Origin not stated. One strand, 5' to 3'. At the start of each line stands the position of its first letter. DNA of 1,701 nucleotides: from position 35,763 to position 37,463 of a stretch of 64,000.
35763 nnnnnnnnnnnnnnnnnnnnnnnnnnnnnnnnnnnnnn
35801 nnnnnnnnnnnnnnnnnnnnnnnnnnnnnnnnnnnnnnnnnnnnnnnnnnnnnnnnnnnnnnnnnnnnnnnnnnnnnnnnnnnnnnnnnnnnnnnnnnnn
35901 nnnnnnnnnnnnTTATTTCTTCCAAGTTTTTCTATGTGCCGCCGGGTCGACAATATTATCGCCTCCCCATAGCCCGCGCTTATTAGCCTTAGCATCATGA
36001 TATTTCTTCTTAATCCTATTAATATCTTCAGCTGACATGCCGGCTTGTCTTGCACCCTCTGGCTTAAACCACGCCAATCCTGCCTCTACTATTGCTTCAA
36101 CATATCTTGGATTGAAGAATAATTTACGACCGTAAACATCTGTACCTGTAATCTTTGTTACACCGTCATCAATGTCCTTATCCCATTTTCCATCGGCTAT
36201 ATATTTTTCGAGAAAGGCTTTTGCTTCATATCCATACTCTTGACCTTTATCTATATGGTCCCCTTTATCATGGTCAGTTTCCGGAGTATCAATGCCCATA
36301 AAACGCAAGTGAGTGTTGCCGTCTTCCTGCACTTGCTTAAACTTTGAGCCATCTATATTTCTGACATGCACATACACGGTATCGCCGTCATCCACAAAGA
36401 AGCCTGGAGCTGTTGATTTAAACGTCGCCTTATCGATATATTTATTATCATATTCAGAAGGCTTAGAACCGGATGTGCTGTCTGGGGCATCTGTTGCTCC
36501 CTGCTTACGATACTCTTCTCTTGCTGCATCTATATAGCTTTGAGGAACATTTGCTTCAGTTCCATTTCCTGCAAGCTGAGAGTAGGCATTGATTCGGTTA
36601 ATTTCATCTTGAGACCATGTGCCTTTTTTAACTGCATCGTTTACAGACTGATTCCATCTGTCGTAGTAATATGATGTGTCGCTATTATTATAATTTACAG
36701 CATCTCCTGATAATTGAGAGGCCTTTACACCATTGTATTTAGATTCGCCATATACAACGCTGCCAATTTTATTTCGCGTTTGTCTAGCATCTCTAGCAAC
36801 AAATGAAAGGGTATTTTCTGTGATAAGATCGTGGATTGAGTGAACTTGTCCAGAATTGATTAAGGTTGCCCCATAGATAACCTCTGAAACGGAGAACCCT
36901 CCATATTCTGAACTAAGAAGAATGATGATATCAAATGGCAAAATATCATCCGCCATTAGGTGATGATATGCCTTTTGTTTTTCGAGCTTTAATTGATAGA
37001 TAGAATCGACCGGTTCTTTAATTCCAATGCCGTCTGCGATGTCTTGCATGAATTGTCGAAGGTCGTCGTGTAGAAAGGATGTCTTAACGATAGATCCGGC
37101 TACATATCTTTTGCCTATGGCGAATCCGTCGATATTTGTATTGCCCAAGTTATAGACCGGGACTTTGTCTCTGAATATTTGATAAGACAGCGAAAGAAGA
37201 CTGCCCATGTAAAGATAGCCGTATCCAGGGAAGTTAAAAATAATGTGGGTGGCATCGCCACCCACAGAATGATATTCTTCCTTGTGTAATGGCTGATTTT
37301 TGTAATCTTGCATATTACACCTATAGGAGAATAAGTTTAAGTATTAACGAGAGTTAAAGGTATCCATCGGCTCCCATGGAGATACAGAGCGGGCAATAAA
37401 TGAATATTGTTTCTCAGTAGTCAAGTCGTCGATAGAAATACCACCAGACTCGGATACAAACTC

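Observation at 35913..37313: Tail-tube paralog fused to a staphylococcal nuclease domain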

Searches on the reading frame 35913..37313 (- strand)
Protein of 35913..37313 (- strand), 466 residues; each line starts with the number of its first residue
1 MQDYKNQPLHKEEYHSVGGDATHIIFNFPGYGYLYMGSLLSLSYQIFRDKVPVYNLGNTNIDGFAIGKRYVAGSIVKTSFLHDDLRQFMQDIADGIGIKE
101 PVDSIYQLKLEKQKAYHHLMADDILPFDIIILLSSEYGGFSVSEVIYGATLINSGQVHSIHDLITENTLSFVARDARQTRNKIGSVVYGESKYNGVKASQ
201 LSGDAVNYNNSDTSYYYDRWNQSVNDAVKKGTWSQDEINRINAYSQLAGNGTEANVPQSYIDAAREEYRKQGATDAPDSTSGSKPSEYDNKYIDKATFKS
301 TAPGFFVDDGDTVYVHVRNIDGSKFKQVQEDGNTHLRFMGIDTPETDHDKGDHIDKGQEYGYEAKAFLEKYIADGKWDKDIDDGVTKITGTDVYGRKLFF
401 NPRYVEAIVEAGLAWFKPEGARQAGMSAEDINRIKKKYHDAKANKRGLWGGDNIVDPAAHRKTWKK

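Call 3: search_protein_families(library=pfam, proteins=[window:35913-37313:-], max_evalue=0.01)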
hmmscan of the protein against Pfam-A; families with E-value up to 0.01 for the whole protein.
window:35913-37313:- (466 aa): 1 family
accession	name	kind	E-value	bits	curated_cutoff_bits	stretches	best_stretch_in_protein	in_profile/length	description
PF00565.23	SNase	-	1.7e-10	41.7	21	1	336-449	2-105/107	Staphylococcal nuclease homologue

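Call 4: search_protein_families(library=phrogs, proteins=[window:35913-37313:-], max_evalue=0.001)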
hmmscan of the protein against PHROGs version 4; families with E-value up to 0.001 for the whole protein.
window:35913-37313:- (466 aa): 3 families
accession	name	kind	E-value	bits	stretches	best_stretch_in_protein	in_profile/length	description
phrog_9206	-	head and packaging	1.7e-19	70.9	1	37-181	40-165/501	major head protein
phrog_34314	-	unknown function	1.1e-18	68.2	1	17-207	11-181/450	-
phrog_452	-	DNA, RNA and nucleotide metabolism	0.00032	21.6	1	334-417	96-177/201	endonuclease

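Call 5: search_dna_similar(query=window:35913-37313:-, collection=phages, mode=protein, max_rows=40)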
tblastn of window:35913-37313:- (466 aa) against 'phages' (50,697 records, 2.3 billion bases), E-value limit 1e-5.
Records with a match: 2; places in all: 2; records where one place covers at least 80% of the query: 0.
Best place of each record, by identity: <60% 2.
By first word of the organism name: Bacillus 2.
By host as written in the record: Bacillus cereus 1; Bacillus cereus BC102p 1.
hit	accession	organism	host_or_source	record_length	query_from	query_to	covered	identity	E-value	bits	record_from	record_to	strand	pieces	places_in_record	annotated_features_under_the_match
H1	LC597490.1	Bacillus phage vB_BceM_WH1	Bacillus cereus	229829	46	175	28%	33.8%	2e-6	57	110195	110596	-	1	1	virion structural protein_gp100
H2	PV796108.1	Bacillus phage Edson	Bacillus cereus BC102p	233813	46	175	28%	33.8%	3e-6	56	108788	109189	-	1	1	hypothetical protein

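Call 9: search_solved_structures(query=window:35913-37313:-, max_evalue=1, show_alignments=3)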
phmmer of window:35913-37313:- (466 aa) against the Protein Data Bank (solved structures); distinct sequences matched with E-value up to 1: 114 (the best 60 are shown).
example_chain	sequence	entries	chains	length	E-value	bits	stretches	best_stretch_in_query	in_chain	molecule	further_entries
4k5x_A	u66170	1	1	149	7.2e-07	31.8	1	317-453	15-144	Thermonuclease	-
1syb_A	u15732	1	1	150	1.8e-06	30.4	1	317-453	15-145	STAPHYLOCOCCAL NUCLEASE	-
1f2z_A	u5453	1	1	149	1.9e-06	30.4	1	317-454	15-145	STAPHYLOCOCCAL NUCLEASE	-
1f2y_A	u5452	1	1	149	2.1e-06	30.3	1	317-454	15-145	STAPHYLOCOCCAL NUCLEASE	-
1syg_A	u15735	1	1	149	2.8e-06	29.9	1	317-454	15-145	STAPHYLOCOCCAL NUCLEASE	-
1f2m_A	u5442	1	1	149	2.9e-06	29.8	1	317-454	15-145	STAPHYLOCOCCAL NUCLEASE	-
3d6c_A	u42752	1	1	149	3.3e-06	29.6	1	317-454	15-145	Thermonuclease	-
2rks_A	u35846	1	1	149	3.4e-06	29.6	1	317-454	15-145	Thermonuclease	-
2eyj_A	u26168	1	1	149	3.4e-06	29.6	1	317-453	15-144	Staphylococcal nuclease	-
4k6d_A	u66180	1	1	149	3.5e-06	29.5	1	317-453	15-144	Thermonuclease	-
2eyo_A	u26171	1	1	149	3.7e-06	29.4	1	317-454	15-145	Staphylococcal nuclease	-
4kd4_A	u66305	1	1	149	3.7e-06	29.4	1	317-453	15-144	Thermonuclease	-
4odg_A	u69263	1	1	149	4.1e-06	29.3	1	317-453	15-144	Thermonuclease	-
1syc_A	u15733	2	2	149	4.2e-06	29.3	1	317-454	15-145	STAPHYLOCOCCAL NUCLEASE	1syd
1snp_A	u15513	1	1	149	4.3e-06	29.2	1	317-454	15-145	STAPHYLOCOCCAL NUCLEASE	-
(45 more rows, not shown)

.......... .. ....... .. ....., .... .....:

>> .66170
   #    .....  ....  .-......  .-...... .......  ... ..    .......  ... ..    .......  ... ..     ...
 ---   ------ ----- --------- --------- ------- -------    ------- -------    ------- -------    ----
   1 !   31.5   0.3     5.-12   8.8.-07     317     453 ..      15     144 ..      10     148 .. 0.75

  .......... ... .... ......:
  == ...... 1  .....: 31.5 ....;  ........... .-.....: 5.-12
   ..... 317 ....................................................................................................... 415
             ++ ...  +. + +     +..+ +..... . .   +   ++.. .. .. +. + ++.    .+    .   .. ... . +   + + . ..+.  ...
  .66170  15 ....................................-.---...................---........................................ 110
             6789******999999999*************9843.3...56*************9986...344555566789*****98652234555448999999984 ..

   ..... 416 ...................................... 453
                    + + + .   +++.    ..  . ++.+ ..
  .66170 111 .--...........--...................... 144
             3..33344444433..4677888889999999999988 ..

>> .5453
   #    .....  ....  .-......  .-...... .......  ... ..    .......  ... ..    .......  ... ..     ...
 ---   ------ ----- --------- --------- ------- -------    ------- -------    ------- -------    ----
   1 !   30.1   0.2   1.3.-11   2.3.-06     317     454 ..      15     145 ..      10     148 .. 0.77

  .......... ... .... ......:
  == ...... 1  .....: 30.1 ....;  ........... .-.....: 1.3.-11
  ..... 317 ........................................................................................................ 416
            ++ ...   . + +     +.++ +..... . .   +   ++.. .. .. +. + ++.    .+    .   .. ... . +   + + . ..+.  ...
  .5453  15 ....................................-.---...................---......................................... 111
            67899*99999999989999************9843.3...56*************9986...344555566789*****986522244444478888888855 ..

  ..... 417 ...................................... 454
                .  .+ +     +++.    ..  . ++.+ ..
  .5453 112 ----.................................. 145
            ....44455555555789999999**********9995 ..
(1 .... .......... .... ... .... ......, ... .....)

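Call 11: find_homologous_proteins(query=window:35913-37313:-)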
Query window:35913-37313:- (466 aa): 71 proteins with E <= 0.001 among 6463 candidates.
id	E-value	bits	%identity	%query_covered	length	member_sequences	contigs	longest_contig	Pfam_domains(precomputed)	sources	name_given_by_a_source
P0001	3.0e-298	1007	94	100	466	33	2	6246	PF00565.24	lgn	-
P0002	2.8e-272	922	87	100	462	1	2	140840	PF00565.24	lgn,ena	-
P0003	1.6e-271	919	87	100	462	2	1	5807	PF00565.24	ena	-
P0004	3.8e-270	915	87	100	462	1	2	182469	PF00565.24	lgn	-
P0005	1.5e-266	903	86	100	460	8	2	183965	PF00565.24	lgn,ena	-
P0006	2.9e-264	895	84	100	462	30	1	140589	PF00565.24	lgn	-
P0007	6.8e-264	894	84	100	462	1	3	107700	PF00565.24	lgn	-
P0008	1.8e-262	889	84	100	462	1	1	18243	PF00565.24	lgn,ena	-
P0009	5.0e-262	888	83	100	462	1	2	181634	PF00565.24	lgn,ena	-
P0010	6.8e-259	878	83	100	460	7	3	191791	PF00565.24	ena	-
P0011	5.7e-257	871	82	100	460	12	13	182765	PF00565.24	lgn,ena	-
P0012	1.4e-255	867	81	100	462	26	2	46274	PF00565.24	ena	-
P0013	2.2e-254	863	81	100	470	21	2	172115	PF00565.24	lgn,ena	-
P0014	8.4e-237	805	75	100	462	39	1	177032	PF00565.24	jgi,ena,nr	jgi:staphylococcal nuclease homologue|nr:MAG TPA: nuclease-like protein [Caudoviricetes sp.]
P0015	1.4e-234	797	76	100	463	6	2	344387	PF00565.24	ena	-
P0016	5.5e-180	617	82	73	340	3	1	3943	PF00565.24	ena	-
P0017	6.2e-126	439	51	98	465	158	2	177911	PF00565.24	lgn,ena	-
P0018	8.1e-122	426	47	100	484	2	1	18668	PF00565.24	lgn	-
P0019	9.8e-121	422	48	98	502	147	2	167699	PF00565.24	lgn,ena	-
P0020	1.0e-111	392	44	98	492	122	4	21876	PF00565.24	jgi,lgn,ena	-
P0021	1.3e-99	353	44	97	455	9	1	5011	PF00565.24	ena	-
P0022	5.6e-99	350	40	97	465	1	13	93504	PF00565.24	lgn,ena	-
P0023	8.1e-98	347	41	97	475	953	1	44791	PF00565.24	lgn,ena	-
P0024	3.7e-97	344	43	97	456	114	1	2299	PF00565.24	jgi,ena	jgi:endonuclease YncB( thermonuclease family)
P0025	4.9e-97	344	42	97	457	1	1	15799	PF00565.24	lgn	-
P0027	6.7e-96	340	42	97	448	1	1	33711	PF00565.24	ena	-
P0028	1.2e-95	339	42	97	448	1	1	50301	PF00565.24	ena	-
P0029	1.7e-95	339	41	97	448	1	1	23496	PF00565.24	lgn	-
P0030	2.6e-95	338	41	97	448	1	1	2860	PF00565.24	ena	-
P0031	4.6e-95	337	41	97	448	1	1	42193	PF00565.24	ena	-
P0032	8.5e-95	337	42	97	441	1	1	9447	PF00565.24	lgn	-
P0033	1.3e-94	336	41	97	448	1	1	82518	PF00565.24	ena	-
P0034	1.4e-94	336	41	97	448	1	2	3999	PF00565.24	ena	-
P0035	1.5e-94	336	41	97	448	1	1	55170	PF00565.24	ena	-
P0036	1.6e-94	336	41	97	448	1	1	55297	PF00565.24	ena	-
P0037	1.6e-94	336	41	97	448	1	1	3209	PF00565.24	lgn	-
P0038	2.0e-94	335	41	97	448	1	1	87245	PF00565.24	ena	-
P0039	2.2e-94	335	41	97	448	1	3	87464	PF00565.24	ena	-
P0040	2.2e-94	335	41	97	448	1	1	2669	PF00565.24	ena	-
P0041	2.9e-94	335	41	97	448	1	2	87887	PF00565.24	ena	-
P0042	3.5e-94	335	41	97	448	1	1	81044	PF00565.24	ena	-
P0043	3.9e-94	334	41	97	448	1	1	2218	PF00565.24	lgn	-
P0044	5.3e-94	334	41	97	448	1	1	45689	PF00565.24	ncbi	-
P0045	5.6e-94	334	41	97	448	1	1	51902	PF00565.24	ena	-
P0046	5.8e-94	334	41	97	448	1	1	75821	PF00565.24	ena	-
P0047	6.8e-94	334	41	97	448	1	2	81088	PF00565.24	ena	-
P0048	9.8e-94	333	41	97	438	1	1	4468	PF00565.24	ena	-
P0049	1.9e-93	332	40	97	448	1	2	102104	PF00565.24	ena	-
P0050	2.0e-93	332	41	97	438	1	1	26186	PF00565.24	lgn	-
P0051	2.8e-93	332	41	97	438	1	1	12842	PF00565.24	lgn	-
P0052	2.8e-93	332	40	97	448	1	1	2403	PF00565.24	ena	-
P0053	3.1e-93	331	41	97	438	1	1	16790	PF00565.24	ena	-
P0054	3.3e-93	331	41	97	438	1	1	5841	PF00565.24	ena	-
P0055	3.4e-93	331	41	97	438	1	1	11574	PF00565.24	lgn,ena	-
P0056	3.9e-93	331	41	97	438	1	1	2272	PF00565.24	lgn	-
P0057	1.1e-92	330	41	97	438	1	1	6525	PF00565.24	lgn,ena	-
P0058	1.7e-92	329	41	97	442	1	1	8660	PF00565.24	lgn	-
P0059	1.9e-92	329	41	97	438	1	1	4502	PF00565.24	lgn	-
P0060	2.0e-92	329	41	96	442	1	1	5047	PF00565.24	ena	-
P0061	2.7e-92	328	40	96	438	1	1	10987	PF00565.24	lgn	-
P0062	3.6e-92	328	39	97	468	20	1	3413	PF00565.24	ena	-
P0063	3.6e-92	328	40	97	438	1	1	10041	PF00565.24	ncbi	-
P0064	3.8e-92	328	41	97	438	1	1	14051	PF00565.24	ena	-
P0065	4.0e-92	328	41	97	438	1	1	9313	PF00565.24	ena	-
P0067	7.2e-92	327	41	97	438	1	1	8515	PF00565.24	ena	-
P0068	3.1e-91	325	41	95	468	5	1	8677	PF00565.24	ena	-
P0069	3.2e-54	203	33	94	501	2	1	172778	PF00565.24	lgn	-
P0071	9.0e-17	79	36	35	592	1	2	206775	PF01471.24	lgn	-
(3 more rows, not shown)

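Call 24: predict_structure(alignment_id=A1)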
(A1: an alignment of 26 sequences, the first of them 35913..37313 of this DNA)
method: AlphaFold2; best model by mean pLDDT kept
length: 466 residues; sequences in the alignment: 26
mean_pLDDT: 54.4   pTM: 0.42
mean pLDDT of the five models: 54.4, 54.3, 53.9, 53.4, 52.9
residues with pLDDT >= 90: 72; 70-90: 88; 50-70: 64; < 50: 242
segments of 3 or more residues with pLDDT < 50: 1-211, 259-261, 263-265, 267-269, 271-286
pLDDT, mean of each block of 10 residues (from residue 1): 33 27 30 30 27 26 24 25 39 45 34 26 30 26 29 26 26 24 27 31 38 59 62 55 62 50 49 36 45 84 89 90 73 86 85 77 95 95 87 83 95 89 72 85 90 82 62
secondary structure, 60 per line:
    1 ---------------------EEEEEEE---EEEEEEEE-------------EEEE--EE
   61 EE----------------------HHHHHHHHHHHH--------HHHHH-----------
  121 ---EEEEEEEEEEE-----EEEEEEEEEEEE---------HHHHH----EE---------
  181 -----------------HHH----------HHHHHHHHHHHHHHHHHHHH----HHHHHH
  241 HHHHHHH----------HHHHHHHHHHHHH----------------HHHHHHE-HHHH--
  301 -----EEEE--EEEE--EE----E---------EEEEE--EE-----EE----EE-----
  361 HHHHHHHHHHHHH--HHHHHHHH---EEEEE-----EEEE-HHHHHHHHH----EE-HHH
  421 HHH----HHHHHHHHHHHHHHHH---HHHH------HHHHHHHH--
elements in order: E22-28 E32-39 E53-56 E59-62 H85-96 H105-109 E124-134 E140-151 H161-165 H211-230 H235-247 H258-270 H287-292 H295-298 E306-309 E312-315 E334-338 H361-373 H376-383 E387-391 E397-400 H402-410 H418-423 H428-443 H447-450 H457-464

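Call 25: get_annotated_region(hit=H1, flank=9000)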
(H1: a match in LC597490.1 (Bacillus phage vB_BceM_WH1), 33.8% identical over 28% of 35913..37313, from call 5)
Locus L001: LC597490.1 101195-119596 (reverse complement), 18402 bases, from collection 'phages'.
description: Bacillus phage vB_BceM_WH1 DNA, complete genome.
organism: Bacillus phage vB_BceM_WH1 (NCBI taxid 2795294)
taxonomy: Viruses; Duplodnaviria; Heunggongvirae; Uroviricota; Caudoviricetes
host: Bacillus cereus; source: -; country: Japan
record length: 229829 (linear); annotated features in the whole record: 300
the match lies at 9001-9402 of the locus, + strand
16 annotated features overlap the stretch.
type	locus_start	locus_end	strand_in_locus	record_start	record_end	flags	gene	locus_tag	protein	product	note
CDS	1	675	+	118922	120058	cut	-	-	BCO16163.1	phage major capsid protein_gp110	-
CDS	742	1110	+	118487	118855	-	-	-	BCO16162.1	hypothetical protein_gp109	-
CDS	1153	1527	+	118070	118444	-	-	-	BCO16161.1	hypothetical protein_gp108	-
CDS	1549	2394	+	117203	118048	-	-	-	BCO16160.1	hypothetical protein_gp107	-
CDS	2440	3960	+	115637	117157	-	-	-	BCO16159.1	virion structural protein_gp106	-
CDS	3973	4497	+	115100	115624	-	-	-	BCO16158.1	hypothetical protein_gp105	-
CDS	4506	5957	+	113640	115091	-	-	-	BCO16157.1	hypothetical protein_gp104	-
CDS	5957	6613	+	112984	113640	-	-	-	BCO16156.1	hypothetical protein_gp103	-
CDS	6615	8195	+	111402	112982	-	-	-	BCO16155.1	phage tail sheath protein_gp102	-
CDS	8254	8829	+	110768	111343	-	-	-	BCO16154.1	virion structural protein_gp101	-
CDS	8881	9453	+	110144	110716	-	-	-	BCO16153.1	virion structural protein_gp100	-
CDS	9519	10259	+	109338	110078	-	-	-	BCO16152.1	hypothetical protein_gp099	-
CDS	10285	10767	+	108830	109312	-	-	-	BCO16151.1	tail chaperonin_gp098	-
CDS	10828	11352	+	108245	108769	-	-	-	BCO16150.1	tail chaperonin_gp097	-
CDS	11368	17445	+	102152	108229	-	-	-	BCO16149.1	virion structural protein_gp096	-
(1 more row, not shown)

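Call 34: fold_search(model_id=the predicted structure, library=pdb)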
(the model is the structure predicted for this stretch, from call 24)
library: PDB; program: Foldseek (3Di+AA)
matches with E <= 10: 181; with E <= 0.001: 160
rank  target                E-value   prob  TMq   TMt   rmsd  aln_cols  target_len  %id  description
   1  1ihz                  2.4e-06  1.00  0.20  0.60   4.8       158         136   25  Structure of S. nuclease mutant quintuple mutant V23L/V66L/I72L/I92L/V99L (released 2003-06-17)
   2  4h7b                  3.8e-06  1.00  0.19  0.59   6.1       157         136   24  Crystal Structure of Staphylococcal nuclease mutant I72V/V99L (released 2012-10-17)
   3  4k8j                  4.0e-06  1.00  0.19  0.60   6.1       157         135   24  Crystal Structure of Staphylococcal nuclease mutant V23L/V66I (released 2013-05-01)
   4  4k8i                  5.0e-06  1.00  0.19  0.60   6.1       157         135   24  Crystal Structure of Staphylococcal Nuclease mutant I92V/V99L (released 2013-05-01)
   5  2eyp                  5.0e-06  1.00  0.19  0.59   5.8       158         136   25  Crystal structure of Staphylococcal nuclease mutant T120V (released 2006-10-24)
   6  4k14                  5.0e-06  1.00  0.19  0.58   6.3       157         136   25  Crystal Structure of Staphylococcal nuclease mutant V66I/V99L (released 2013-04-17)
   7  1f2z                  5.3e-06  1.00  0.19  0.59   6.1       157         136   25  SIMPLIFICATION OF A PROTEIN LOOP IN STAPHYLOCOCCAL NUCLEASE (released 2003-09-16)
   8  1ey4                  6.0e-06  1.00  0.19  0.59   6.1       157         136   24  STRUCTURE OF S. NUCLEASE STABILIZING MUTANT S59A (released 2000-10-18)
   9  4g57                  7.1e-06  1.00  0.19  0.60   6.1       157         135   24  Staphylococcal Nuclease double mutant I72L, I92L (released 2012-08-29)
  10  1ii3                  8.4e-06  1.00  0.19  0.60   5.6       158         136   25  Structure of S. nuclease quintuple mutant V23I/V66L/I72L/I92L/V99L (released 2003-06-17)
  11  4i65                  1.0e-05  1.00  0.19  0.59   6.1       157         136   24  Crystal Structure of Staphylococcal nuclease mutant V23I/L25V/I72V/I92V (released 2013-03-20)
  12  2f0w                  1.0e-05  1.00  0.19  0.59   5.7       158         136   25  Crystal structure of Staphylococcal nuclease mutant V23I/L25I/V66L/I72L (released 2006-10-24)
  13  4id6                  1.1e-05  1.00  0.19  0.60   6.1       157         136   24  Crystal Structure of Staphylococcal nuclease mutant V23I/I72L (released 2013-03-06)
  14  4qb4                  1.1e-05  1.00  0.19  0.59   6.1       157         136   24  Crystal Structure of Staphylococcal Nuclease mutant V23L/L25V/V66L (released 2014-06-11)
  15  1sno                  1.1e-05  1.00  0.19  0.59   6.1       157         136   24  PROTEIN STABILITY IN STAPHYLOCOCCAL NUCLEASE (released 1997-02-12)
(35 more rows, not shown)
